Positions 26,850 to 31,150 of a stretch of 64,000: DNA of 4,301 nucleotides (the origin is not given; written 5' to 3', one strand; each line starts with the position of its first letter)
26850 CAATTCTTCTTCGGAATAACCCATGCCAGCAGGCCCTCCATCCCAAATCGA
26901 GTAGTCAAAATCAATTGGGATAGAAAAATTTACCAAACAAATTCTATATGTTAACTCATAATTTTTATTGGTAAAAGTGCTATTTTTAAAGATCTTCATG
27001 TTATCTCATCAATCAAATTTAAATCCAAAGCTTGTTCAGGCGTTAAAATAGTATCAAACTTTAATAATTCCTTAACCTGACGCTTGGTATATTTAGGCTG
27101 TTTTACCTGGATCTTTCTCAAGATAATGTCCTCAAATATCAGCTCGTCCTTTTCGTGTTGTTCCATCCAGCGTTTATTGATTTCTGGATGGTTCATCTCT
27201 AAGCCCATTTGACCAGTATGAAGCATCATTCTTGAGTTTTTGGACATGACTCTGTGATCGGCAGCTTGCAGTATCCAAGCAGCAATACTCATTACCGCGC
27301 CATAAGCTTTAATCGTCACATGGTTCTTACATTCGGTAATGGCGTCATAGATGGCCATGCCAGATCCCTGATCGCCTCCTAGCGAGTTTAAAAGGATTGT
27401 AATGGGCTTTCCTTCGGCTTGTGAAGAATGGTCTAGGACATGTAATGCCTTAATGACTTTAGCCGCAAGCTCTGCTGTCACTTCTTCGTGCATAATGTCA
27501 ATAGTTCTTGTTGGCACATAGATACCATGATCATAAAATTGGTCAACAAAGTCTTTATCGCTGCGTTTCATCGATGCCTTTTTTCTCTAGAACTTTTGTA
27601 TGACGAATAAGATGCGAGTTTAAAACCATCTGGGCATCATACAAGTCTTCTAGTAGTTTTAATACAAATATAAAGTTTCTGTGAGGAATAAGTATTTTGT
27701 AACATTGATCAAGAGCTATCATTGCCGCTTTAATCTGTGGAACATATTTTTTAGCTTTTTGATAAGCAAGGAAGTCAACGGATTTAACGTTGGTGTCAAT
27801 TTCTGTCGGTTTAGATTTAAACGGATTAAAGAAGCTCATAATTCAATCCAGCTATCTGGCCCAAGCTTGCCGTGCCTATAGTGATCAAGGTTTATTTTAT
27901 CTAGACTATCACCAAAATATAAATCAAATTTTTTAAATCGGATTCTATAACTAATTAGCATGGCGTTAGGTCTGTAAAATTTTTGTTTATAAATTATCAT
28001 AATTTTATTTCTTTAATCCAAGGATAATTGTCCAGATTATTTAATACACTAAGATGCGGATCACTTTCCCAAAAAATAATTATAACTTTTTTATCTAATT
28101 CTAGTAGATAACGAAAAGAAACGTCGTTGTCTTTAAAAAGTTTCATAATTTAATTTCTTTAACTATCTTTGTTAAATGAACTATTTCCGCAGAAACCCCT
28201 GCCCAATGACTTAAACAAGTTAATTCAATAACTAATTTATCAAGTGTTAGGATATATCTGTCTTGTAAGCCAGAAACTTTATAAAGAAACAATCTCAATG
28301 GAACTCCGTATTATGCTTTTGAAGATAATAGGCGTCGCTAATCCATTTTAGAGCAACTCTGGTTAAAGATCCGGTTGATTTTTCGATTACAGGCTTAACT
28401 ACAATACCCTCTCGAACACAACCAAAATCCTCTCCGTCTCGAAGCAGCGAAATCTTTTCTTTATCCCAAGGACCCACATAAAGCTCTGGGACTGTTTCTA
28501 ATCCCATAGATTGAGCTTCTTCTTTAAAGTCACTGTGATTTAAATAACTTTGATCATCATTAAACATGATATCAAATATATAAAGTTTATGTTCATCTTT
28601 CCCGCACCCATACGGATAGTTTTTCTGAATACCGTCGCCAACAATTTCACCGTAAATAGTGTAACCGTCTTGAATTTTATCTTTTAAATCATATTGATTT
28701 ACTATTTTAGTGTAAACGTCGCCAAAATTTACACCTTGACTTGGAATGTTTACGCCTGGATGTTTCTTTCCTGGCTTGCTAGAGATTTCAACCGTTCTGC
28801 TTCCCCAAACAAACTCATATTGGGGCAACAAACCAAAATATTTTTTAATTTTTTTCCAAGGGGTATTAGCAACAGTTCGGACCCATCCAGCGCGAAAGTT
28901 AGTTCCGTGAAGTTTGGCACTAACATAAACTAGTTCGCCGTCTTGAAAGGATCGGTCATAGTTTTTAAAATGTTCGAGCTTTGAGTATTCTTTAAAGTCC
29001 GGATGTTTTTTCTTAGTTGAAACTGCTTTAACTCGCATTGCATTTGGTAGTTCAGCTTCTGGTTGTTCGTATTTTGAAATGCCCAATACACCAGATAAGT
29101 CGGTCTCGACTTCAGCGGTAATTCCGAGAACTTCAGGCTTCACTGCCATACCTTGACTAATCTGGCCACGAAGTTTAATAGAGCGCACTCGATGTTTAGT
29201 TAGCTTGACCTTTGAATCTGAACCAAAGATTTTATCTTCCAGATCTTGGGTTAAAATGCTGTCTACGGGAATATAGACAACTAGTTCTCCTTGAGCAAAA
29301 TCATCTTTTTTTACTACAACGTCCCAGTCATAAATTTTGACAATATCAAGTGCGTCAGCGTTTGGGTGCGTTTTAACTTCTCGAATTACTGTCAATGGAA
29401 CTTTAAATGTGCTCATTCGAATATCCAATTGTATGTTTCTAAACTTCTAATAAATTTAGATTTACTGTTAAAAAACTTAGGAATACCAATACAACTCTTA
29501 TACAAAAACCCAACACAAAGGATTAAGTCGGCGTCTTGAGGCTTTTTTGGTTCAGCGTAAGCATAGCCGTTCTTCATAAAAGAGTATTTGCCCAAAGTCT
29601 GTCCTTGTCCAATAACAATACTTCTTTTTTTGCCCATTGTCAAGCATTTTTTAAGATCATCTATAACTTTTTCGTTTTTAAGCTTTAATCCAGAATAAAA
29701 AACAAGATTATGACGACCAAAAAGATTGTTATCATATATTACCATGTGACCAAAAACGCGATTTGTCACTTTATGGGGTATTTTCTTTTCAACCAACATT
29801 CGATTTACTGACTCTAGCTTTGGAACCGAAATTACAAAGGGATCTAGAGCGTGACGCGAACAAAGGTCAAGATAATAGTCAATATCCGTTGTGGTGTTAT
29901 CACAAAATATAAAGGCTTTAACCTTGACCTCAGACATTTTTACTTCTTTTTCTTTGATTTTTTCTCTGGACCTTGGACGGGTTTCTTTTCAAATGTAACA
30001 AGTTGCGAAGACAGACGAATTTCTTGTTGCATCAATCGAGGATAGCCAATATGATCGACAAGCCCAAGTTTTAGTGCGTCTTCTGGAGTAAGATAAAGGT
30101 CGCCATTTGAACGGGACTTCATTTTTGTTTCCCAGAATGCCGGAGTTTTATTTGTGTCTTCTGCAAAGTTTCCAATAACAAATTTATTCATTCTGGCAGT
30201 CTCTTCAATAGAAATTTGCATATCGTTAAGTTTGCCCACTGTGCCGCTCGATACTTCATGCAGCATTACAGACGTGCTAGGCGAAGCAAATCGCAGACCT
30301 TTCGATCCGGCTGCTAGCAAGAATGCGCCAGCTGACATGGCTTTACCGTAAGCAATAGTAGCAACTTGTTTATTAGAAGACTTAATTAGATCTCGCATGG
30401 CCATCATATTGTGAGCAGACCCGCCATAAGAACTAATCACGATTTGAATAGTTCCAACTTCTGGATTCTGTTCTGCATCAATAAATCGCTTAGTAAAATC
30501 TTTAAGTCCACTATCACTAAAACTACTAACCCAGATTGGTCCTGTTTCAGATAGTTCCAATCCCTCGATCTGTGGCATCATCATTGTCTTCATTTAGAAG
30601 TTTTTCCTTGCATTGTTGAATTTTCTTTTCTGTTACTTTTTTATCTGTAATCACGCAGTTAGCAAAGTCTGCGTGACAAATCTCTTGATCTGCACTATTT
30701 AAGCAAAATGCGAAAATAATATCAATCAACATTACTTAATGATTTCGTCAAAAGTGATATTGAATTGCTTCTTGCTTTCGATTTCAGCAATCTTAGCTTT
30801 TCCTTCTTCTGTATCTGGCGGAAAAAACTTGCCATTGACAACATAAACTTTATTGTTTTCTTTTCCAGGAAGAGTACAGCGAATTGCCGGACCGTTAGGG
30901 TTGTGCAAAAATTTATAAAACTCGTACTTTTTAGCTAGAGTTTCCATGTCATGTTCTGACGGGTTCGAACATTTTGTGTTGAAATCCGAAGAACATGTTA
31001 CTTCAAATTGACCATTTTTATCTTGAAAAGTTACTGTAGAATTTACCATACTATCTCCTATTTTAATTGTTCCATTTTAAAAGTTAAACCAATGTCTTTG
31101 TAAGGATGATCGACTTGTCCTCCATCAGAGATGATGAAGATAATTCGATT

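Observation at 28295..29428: Rnl2-type RNA ligase fused to a tRNA-binding OB domain, with PNK-like kinase and metallophosphoesterases elsewhere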

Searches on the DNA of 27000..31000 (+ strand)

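Call 9: search_dna_similar(query=window:27000-31000:+, collection=phages, mode=near, max_rows=15)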
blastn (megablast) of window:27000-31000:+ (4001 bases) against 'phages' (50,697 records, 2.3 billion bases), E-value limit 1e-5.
No match.
